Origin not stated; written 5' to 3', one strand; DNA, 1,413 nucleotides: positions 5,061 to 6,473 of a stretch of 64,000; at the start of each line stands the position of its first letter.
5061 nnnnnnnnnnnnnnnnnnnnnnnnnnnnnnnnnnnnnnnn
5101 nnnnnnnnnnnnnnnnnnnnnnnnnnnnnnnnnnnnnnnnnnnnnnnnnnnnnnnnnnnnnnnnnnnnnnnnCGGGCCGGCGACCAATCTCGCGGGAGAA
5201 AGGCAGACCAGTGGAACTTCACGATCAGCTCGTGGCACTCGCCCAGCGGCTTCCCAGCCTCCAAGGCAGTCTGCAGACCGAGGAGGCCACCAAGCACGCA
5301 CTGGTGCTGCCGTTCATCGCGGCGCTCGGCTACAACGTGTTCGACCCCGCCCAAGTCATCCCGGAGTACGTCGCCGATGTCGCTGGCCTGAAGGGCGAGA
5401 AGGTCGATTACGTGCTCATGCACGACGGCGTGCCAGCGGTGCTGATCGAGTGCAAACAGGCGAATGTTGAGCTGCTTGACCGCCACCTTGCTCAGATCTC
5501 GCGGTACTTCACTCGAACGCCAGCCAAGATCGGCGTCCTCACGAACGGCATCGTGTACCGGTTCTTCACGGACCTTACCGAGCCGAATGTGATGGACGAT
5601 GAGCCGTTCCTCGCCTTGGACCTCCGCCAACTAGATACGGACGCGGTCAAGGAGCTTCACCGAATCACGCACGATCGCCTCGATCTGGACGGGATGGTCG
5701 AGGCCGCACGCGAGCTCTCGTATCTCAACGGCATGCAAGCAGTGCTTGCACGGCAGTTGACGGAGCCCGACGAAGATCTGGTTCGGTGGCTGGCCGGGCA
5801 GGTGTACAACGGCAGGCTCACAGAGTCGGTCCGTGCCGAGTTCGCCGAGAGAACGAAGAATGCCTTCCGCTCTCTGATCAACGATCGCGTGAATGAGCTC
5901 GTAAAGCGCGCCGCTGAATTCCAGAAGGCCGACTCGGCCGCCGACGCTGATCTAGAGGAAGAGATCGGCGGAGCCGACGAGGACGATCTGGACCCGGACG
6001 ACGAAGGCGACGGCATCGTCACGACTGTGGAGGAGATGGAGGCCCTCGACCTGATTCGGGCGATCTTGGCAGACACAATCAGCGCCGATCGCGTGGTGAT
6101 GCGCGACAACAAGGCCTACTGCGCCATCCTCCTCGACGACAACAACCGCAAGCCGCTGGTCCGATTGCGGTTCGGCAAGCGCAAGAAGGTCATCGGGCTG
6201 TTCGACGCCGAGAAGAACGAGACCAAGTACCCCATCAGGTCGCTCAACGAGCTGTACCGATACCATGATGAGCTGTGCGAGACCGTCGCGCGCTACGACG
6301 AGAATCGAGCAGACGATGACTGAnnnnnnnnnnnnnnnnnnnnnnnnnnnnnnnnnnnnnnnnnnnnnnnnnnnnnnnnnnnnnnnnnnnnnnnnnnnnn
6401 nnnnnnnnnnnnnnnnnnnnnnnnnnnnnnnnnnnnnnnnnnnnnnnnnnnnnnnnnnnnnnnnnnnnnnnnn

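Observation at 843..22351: Mosaic defence/toxin island: at least six mobile-type modules interleaved with core CoA-metabolism genes, several with depressed GC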

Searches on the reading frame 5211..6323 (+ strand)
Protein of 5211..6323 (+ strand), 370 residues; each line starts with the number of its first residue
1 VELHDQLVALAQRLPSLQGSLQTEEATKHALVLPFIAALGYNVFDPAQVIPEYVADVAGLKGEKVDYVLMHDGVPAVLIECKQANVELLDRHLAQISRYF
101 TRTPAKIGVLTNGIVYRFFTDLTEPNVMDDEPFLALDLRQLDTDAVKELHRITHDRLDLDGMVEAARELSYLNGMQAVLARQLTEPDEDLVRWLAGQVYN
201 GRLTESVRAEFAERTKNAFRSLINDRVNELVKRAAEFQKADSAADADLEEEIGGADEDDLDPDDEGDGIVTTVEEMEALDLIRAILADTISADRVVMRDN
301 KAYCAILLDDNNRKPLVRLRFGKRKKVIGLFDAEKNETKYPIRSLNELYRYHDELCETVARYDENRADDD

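Call 5: search_protein_families(library=pfam, proteins=[window:5211-6323:+], max_evalue=0.01)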
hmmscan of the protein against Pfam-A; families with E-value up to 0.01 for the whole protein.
window:5211-6323:+ (370 aa): 2 families
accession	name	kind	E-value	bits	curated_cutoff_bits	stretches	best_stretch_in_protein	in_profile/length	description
PF04313.20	HSDR_N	-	5.8e-14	52.9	25.1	1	22-126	2-197/198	Type I restriction enzyme R protein N terminus (HSDR_N)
PF13588.12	HSDR_N_2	-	9.8e-09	35.7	25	1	46-120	21-95/110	Type I restriction enzyme R protein N terminus (HSDR_N)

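Call 7: search_protein_families(library=padloc, proteins=[window:5211-6323:+], max_evalue=0.001)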
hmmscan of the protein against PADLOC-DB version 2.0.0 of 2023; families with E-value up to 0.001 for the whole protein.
window:5211-6323:+ (370 aa): 0 families

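Call 8: search_protein_families(library=ncbifam, proteins=[window:5211-6323:+], max_evalue=0.001)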
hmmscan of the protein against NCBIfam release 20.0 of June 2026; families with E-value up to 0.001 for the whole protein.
window:5211-6323:+ (370 aa): 0 families

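Call 45: find_homologous_proteins(query=window:5211-6323:+, max_evalue=0.00001)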
Query window:5211-6323:+ (370 aa): 5330 proteins with E <= 0.00001 among 8000 candidates; the best 120 are listed.
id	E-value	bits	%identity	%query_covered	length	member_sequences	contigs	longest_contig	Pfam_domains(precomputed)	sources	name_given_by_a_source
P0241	7.4e-239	810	100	100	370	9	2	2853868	PF04313.21,PF13588.13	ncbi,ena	-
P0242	2.1e-218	742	91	100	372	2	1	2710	PF04313.21,PF13588.13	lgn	-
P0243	2.1e-212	723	89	100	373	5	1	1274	PF04313.21,PF13588.13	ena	-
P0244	1.3e-202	690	85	100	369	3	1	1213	PF04313.21,PF13588.13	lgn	-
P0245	3.4e-180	617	77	100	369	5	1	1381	PF04313.21,PF13588.13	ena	-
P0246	3.8e-155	534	66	98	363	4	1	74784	PF04313.21,PF13588.13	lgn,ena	-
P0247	1.5e-151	523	64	99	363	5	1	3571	PF04313.21,PF13588.13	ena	-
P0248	2.1e-151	522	65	98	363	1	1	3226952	PF04313.21,PF13588.13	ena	-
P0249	4.2e-150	518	64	98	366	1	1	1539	PF04313.21,PF13588.13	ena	-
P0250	8.5e-150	517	64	98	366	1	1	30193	PF04313.21,PF13588.13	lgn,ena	-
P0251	1.4e-148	513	65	99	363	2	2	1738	PF04313.21,PF13588.13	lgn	-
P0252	3.6e-148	511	66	99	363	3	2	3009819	PF04313.21,PF13588.13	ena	-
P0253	3.0e-147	508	63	98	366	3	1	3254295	PF04313.21,PF13588.13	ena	-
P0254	2.4e-146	505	63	98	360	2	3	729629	PF04313.21,PF13588.13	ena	-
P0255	1.9e-145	502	64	98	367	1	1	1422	PF04313.21,PF13588.13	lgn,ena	-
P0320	7.9e-99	349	46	98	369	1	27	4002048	PF04313.21,PF13588.13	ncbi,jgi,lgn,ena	jgi:hypothetical protein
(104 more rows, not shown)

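Call 46: find_encoding_contigs(protein=P0241, flank=10000, max_places=4)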
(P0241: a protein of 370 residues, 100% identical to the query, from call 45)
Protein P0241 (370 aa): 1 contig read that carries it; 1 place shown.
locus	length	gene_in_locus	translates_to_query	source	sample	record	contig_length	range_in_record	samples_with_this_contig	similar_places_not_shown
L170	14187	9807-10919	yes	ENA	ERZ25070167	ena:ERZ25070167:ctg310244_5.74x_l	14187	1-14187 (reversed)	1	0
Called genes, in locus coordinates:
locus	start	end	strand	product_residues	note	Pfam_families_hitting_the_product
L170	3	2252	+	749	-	?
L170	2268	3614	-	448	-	PF05977:MFS_3, PF07690:MFS_1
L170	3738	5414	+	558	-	PF00920:ILVD_EDD_N, PF24877:ILV_EDD_C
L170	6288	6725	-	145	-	-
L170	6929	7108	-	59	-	-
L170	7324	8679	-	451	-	PF01425:Amidase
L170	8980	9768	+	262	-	PF00378:ECH_1, PF16113:ECH_2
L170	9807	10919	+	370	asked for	PF13588:HSDR_N_2, PF04313:HSDR_N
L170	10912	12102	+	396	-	PF02515:CoA_transf_3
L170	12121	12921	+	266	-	PF00378:ECH_1, PF16113:ECH_2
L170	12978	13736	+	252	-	PF01555:N6_N4_Mtase (weak)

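Call 63: find_encoding_contigs(protein=P0320, flank=4000, max_places=5)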
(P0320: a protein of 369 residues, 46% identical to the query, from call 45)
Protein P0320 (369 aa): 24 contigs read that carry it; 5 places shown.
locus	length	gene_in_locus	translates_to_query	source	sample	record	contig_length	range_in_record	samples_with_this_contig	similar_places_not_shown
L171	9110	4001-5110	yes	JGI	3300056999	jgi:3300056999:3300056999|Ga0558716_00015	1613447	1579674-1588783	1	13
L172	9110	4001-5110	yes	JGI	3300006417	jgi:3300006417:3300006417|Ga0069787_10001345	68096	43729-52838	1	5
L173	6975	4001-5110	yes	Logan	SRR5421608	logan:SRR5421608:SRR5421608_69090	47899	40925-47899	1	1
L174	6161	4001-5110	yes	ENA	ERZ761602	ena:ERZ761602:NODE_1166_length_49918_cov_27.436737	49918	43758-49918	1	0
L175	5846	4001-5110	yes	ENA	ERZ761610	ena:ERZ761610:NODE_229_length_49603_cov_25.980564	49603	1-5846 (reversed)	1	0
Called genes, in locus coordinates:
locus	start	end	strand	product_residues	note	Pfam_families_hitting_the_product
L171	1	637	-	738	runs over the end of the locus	PF25174:Beta-prop_THOC3 (faint), PF13570:Beta-prop_ACSF4 (weak)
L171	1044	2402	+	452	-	PF01139:RtcB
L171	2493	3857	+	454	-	PF13250:SNIPE, PF10544:T5orf172, PF13455:MUG113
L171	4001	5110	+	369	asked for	PF04313:HSDR_N, PF13588:HSDR_N_2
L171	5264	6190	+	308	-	PF06189:5-nucleotidase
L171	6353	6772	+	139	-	-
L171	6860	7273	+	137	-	-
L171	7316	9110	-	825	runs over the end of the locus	-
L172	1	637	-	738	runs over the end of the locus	PF25174:Beta-prop_THOC3 (faint), PF13570:Beta-prop_ACSF4 (weak)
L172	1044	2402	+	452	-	PF01139:RtcB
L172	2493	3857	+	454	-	PF13250:SNIPE, PF10544:T5orf172, PF13455:MUG113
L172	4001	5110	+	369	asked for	PF04313:HSDR_N, PF13588:HSDR_N_2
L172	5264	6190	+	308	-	PF06189:5-nucleotidase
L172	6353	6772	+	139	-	-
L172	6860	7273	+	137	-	-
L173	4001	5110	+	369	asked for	PF04313:HSDR_N, PF13588:HSDR_N_2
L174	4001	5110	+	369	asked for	PF04313:HSDR_N, PF13588:HSDR_N_2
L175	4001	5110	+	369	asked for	PF04313:HSDR_N, PF13588:HSDR_N_2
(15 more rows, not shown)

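Call 69: predict_structure(alignment_id=A2)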
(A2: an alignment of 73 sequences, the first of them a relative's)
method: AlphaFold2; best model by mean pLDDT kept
length: 370 residues; sequences in the alignment: 73
mean_pLDDT: 86.9   pTM: 0.59
mean pLDDT of the five models: 86.9, 85.9, 85.2, 84.7, 84.0
residues with pLDDT >= 90: 241; 70-90: 81; 50-70: 19; < 50: 29
segments of 3 or more residues with pLDDT < 50: 241-268
pLDDT, mean of each block of 10 residues (from residue 1): 94 94 97 98 98 78 89 96 95 91 94 98 92 95 92 94 87 85 91 94 92 90 79 59 46 40 47 89 94 93 93 94 92 94 91 95 76
secondary structure, 60 per line:
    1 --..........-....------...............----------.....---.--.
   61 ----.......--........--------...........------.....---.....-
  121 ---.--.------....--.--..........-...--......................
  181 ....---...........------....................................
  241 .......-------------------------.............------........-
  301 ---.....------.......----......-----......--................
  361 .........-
elements in order: H3-12 H14-17 H24-38 E49-53 E65-71 E74-81 H90-100 E107-111 E115-119 E134-137 H143-152 H159-184 H188-198 H205-247 H273-285 E295-299 E304-308 E315-321 E326-331 E337-342 H345-369

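Call 71: fold_search(model_id=the predicted structure, library=pdb)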
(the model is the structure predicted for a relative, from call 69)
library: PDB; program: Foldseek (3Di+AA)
matches with E <= 10: 544; with E <= 0.001: 0
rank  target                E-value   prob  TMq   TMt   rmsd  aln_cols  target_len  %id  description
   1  9ukm_I                1.2e-02  0.30  0.11  0.12  36.8       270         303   12  Cryo-EM structure of bacteriophage P1 head (released 2025-10-22)
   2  9a74_A                8.7e-02  0.84  0.13  0.47   9.6        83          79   11  Integrative model of YKUJ-NUSA by crosslinking MS and deep learning (released 2024-09-18)
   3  2ffg_A                9.2e-02  0.82  0.13  0.46   9.6        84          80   11  Novel x-ray structure of the YkuJ protein from Bacillus subtilis. Northeast Structural Genomics target SR360. (released 2005-12-27)
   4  4be7_B                1.0e-01  0.82  0.17  0.09   6.0       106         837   15  MUTANT (K220R) OF THE HSDR SUBUNIT OF THE ECOR124I RESTRICTION ENZYME IN COMPLEX WITH ATP (released 2014-03-26)
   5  4x7r_A                1.1e-01  0.80  0.11  0.09  10.4        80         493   15  Crystal structure of S. aureus TarM G117R mutant in complex with Fondaparinux, alpha-GlcNAc-glycerol and UDP (released 2015-02-25)
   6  9y1l_B                1.2e-01  0.84  0.20  0.42   6.2       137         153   12  Crystal Structure of Putative Restriction Endonuclease Domain-Containing Protein from Leptospirillum ferriphilum YSK (released 2025-09-10)
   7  9y1l_A                1.4e-01  0.66  0.17  0.37  11.5       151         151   12  Crystal Structure of Putative Restriction Endonuclease Domain-Containing Protein from Leptospirillum ferriphilum YSK (released 2025-09-10)
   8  4be7_D                1.5e-01  0.87  0.15  0.07   4.4        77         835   21  MUTANT (K220R) OF THE HSDR SUBUNIT OF THE ECOR124I RESTRICTION ENZYME IN COMPLEX WITH ATP (released 2014-03-26)
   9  5jlt_D                1.6e-01  0.77  0.16  0.43   5.4       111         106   14  The crystal structure of the bacteriophage T4 MotA C-terminal domain in complex with dsDNA reveals a novel protein-DNA (released 2017-05-03)
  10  4beb_D                1.8e-01  0.92  0.13  0.06   3.8        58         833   26  MUTANT (K220E) OF THE HSDR SUBUNIT OF THE ECOR124I RESTRICTION ENZYME IN COMPLEX WITH ATP (released 2014-03-26)
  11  2ffg_B                1.8e-01  0.69  0.12  0.45   9.8        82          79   11  Novel x-ray structure of the YkuJ protein from Bacillus subtilis. Northeast Structural Genomics target SR360. (released 2005-12-27)
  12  2w00_A                1.8e-01  0.66  0.19  0.09   6.2       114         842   16  Crystal structure of the HsdR subunit of the EcoR124I restriction enzyme in complex with ATP (released 2008-12-16)
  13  3ijm_B                2.0e-01  0.80  0.21  0.46   6.6       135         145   18  The structure of a restriction endonuclease-like fold superfamily protein from Spirosoma linguale. (released 2009-09-22)
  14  4wac                  2.1e-01  0.66  0.11  0.09  10.4        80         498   14  Crystal Structure of TarM (released 2015-02-25)
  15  6kt1                  2.8e-01  0.91  0.13  0.19   2.6        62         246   14  Crystal structure of an OspA mutant (released 2020-08-26)
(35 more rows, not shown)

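Call 79: find_encoding_contigs(protein=P0252, flank=10000, max_places=3)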
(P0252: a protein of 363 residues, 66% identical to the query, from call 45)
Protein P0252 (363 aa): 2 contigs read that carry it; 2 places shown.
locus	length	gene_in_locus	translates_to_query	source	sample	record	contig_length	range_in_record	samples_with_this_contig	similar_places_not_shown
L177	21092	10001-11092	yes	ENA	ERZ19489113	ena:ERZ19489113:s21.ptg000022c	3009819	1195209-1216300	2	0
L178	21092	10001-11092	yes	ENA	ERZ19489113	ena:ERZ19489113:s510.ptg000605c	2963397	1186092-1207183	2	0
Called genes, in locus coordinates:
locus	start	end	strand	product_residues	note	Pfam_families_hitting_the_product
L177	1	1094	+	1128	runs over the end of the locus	PF02687:FtsX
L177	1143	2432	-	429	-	PF05977:MFS_3, PF07690:MFS_1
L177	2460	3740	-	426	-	PF05977:MFS_3, PF07690:MFS_1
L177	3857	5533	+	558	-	PF00920:ILVD_EDD_N, PF24877:ILV_EDD_C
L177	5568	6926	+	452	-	PF13175:AAA_15, PF13476:AAA_23 (weak), PF13304:AAA_21, PF13175:AAA_15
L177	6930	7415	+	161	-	-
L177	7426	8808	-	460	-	PF01425:Amidase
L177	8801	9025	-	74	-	-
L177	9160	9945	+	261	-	PF00378:ECH_1, PF16113:ECH_2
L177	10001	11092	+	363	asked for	PF13588:HSDR_N_2, PF04313:HSDR_N (weak)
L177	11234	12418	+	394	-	PF02515:CoA_transf_3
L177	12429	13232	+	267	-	PF00378:ECH_1, PF16113:ECH_2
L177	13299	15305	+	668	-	-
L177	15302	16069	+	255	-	-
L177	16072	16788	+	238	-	-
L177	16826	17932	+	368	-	PF00296:Bac_luciferase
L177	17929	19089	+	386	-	-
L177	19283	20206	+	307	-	PF02086:MethyltransfD12 (weak)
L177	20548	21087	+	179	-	PF12183:NotI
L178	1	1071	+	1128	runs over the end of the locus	PF02687:FtsX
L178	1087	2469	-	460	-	PF05977:MFS_3, PF07690:MFS_1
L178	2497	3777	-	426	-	PF05977:MFS_3, PF07690:MFS_1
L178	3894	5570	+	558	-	PF00920:ILVD_EDD_N, PF24877:ILV_EDD_C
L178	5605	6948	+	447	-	PF13175:AAA_15, PF13476:AAA_23 (weak), PF13304:AAA_21, PF13175:AAA_15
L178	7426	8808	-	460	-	PF01425:Amidase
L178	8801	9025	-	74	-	-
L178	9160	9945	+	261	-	PF00378:ECH_1, PF16113:ECH_2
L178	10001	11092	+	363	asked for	PF13588:HSDR_N_2, PF04313:HSDR_N (weak)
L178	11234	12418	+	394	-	PF02515:CoA_transf_3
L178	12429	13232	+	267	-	PF00378:ECH_1, PF16113:ECH_2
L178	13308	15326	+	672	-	-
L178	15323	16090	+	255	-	-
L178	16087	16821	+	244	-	-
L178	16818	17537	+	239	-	-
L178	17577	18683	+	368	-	PF00296:Bac_luciferase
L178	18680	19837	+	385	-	-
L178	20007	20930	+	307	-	PF02086:MethyltransfD12 (weak)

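Call 111: search_protein_families(library=pfam, proteins=[L177:19283-20206:+], max_evalue=0.01)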
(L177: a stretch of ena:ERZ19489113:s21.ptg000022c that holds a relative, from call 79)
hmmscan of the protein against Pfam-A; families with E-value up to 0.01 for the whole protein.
L177:19283-20206:+ (307 aa): 1 family
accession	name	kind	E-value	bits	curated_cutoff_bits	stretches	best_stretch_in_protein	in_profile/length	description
PF02086.21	MethyltransfD12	-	1.8e-08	34.8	22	1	42-122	1-75/253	D12 class N6 adenine-specific DNA methyltransferase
